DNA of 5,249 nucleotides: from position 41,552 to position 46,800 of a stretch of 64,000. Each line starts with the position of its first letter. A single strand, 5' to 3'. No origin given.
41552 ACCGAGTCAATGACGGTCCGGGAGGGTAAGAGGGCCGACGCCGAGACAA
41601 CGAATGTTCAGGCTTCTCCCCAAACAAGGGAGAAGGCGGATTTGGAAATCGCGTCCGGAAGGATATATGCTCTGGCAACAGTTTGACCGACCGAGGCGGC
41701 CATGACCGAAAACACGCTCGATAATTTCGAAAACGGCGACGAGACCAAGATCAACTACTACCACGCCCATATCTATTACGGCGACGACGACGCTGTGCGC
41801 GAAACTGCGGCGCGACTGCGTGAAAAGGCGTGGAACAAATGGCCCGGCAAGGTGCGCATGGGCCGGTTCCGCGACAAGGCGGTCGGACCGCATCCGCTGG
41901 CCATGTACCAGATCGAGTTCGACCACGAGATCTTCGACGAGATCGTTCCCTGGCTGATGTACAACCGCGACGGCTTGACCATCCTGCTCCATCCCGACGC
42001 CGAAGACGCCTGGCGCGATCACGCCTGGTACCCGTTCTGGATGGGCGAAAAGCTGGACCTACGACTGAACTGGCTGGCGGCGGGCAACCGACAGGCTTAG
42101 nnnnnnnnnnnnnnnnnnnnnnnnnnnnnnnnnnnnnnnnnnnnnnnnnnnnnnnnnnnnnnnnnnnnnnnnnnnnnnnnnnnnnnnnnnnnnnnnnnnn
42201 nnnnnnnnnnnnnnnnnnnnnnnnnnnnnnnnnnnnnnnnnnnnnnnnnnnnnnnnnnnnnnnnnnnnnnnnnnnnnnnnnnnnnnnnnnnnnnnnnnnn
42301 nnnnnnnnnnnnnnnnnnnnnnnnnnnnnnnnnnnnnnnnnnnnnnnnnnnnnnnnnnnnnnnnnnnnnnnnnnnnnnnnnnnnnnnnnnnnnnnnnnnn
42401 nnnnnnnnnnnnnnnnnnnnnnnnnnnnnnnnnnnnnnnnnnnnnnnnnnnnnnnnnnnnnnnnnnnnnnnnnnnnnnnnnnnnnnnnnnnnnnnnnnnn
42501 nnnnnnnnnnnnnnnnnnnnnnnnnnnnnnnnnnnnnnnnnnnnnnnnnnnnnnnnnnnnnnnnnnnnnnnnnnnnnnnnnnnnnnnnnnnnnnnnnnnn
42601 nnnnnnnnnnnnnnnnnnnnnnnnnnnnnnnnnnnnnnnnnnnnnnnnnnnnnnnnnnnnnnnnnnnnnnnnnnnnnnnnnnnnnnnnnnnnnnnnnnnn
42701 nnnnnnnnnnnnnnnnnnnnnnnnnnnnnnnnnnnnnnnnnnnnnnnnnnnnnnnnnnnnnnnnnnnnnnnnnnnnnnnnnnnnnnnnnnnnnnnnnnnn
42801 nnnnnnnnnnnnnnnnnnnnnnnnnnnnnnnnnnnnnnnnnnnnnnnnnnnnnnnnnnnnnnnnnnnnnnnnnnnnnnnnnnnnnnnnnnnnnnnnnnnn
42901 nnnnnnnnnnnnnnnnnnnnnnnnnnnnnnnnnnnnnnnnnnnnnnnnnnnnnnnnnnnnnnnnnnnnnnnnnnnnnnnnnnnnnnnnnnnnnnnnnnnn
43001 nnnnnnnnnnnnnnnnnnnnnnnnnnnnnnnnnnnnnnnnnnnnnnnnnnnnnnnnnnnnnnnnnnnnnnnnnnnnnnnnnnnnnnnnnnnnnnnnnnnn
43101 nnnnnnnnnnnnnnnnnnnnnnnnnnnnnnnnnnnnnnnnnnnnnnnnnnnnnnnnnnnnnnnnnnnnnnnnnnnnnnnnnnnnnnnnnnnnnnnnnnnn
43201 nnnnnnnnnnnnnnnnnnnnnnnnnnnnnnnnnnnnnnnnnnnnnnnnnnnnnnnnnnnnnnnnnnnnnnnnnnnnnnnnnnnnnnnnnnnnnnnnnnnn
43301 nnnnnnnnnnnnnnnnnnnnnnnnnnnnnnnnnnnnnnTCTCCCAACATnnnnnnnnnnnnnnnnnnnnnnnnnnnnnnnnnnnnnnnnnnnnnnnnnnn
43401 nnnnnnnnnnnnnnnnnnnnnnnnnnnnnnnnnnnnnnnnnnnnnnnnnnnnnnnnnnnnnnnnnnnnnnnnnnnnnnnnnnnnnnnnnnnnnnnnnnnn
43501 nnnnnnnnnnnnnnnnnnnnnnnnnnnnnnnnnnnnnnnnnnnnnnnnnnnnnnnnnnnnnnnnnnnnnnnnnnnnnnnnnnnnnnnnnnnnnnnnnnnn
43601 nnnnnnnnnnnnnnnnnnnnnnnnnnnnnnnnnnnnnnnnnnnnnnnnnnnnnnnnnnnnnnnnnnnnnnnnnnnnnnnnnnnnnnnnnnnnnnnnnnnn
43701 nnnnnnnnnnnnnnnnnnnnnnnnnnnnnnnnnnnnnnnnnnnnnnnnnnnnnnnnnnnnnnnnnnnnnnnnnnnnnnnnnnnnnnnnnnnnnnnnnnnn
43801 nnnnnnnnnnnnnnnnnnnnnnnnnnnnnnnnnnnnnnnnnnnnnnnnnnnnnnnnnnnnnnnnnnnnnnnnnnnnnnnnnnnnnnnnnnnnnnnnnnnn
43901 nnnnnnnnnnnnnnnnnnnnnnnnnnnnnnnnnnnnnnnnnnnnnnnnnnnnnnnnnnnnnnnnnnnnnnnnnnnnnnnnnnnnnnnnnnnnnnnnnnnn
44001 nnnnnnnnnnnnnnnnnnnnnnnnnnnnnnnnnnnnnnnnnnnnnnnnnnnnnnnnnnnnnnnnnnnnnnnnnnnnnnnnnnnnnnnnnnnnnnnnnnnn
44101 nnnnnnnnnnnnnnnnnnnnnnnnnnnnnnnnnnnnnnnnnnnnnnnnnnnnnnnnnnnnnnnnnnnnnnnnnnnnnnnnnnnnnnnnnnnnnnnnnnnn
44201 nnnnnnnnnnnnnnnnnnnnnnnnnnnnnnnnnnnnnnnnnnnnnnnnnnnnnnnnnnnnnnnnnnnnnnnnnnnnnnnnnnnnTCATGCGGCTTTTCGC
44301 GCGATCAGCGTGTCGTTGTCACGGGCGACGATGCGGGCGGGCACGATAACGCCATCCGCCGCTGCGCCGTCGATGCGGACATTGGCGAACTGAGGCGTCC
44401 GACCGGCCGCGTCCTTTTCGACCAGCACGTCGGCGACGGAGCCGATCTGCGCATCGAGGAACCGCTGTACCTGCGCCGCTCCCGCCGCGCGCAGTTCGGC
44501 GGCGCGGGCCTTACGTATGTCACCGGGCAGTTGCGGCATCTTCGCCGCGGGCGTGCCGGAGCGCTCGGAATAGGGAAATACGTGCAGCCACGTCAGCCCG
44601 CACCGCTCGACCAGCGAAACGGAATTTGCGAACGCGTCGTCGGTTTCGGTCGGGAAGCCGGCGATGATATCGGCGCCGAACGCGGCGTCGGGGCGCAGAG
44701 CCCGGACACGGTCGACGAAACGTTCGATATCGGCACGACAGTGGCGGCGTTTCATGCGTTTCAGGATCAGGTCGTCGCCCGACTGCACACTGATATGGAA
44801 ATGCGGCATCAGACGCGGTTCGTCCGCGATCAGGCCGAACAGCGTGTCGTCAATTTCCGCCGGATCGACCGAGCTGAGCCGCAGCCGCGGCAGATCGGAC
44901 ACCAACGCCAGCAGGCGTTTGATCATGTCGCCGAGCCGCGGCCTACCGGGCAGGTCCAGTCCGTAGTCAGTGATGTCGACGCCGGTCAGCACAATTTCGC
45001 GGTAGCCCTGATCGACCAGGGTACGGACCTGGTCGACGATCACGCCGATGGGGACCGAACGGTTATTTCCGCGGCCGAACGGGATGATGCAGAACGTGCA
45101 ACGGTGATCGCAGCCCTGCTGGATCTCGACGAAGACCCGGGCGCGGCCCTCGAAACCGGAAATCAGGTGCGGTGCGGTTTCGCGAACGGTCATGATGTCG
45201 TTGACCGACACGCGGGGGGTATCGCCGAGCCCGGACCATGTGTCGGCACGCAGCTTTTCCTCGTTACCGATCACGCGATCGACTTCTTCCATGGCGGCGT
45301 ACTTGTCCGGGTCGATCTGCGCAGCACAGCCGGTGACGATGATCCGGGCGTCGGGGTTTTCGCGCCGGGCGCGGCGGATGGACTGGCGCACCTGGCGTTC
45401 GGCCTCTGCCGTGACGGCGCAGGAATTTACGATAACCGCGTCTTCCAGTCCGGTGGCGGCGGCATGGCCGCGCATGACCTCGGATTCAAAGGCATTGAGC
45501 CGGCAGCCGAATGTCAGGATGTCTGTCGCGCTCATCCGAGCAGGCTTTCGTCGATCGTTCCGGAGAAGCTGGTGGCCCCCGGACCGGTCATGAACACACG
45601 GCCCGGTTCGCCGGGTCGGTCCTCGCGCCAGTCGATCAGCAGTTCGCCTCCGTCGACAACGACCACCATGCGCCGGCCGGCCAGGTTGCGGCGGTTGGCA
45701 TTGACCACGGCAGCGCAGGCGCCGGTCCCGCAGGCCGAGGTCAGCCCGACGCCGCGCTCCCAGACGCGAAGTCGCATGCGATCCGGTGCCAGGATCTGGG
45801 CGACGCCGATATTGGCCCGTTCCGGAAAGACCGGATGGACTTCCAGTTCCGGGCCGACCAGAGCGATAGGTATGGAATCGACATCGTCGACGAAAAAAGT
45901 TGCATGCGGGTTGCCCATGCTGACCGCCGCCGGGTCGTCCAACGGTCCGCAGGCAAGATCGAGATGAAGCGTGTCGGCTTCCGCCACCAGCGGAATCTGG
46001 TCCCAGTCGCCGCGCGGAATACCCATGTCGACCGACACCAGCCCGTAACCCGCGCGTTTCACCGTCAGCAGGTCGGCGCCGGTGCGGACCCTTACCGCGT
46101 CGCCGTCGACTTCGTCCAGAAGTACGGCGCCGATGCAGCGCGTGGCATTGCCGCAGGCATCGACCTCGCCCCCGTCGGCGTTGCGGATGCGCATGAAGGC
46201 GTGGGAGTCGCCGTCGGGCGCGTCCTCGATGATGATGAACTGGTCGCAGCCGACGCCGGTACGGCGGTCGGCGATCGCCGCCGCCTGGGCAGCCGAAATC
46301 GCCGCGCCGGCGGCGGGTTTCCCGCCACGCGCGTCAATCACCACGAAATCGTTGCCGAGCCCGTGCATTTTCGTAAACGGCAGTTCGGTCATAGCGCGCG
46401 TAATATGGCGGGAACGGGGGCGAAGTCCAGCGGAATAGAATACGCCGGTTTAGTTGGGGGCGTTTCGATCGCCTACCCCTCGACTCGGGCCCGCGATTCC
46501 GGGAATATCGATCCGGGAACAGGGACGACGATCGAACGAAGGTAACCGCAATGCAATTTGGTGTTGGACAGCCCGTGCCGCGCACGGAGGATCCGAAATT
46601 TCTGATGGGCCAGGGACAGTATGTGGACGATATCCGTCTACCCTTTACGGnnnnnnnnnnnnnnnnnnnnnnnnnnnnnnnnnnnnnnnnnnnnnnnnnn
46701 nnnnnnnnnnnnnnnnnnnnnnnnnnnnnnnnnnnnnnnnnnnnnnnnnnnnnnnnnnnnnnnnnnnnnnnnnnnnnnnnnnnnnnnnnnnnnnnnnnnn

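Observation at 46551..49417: Orphan form-II CoxL-like Mo-hydroxylase large subunit, translationally coupled to pyrE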

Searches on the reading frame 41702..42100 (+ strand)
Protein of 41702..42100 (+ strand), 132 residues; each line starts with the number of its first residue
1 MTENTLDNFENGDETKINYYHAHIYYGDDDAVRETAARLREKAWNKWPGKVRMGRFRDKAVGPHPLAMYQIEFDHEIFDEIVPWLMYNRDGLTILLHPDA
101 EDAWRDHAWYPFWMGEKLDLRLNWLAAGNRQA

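Call 27: search_protein_families(library=pfam, proteins=[window:41702-42100:+], max_evalue=0.001)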
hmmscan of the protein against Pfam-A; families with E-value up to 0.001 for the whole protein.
window:41702-42100:+ (132 aa): 1 family
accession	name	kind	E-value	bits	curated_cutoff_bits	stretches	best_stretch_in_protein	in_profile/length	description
PF08883.16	DOPA_dioxygen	-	2e-31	108.8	25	1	20-122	1-104/106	Dopa 4,5-dioxygenase family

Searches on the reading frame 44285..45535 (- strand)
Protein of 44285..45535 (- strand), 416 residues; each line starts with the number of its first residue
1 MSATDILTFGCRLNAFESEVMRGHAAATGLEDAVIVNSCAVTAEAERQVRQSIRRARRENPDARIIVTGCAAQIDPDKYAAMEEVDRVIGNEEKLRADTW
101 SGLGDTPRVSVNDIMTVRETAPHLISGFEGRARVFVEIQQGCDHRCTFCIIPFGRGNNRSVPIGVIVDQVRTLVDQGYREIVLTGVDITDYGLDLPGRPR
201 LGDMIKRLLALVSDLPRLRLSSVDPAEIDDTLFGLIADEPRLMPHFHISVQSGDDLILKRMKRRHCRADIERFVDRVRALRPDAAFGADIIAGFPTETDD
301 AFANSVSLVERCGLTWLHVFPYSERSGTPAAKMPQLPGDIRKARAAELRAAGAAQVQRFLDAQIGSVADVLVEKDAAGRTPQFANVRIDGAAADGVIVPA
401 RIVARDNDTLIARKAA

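Call 6: search_protein_families(library=pfam, proteins=[window:44285-45535:-], max_evalue=0.01)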
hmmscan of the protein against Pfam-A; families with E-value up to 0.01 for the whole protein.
window:44285-45535:- (416 aa): 4 families
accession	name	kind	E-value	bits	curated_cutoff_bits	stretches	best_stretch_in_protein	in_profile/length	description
PF04055.27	Radical_SAM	-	3.7e-23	82.9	29.5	1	136-308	1-165/166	Radical SAM superfamily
PF00919.26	UPF0004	-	4.2e-18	65.6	27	1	6-90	4-98/98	Uncharacterized protein family UPF0004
PF02310.24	B12-binding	-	0.00076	19.8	32.1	1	34-94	54-115/121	B12 binding domain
PF13472.12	Lipase_GDSL_2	-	0.0065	17.4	32.9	0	42-80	81-120/178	GDSL-like Lipase/Acylhydrolase family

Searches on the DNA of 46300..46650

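Call 60: search_rna_families(source=window, start=46300, end=46650, threshold=evalue, max_evalue=1)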
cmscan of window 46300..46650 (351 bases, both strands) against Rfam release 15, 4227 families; matches with E-value up to 1: 0.
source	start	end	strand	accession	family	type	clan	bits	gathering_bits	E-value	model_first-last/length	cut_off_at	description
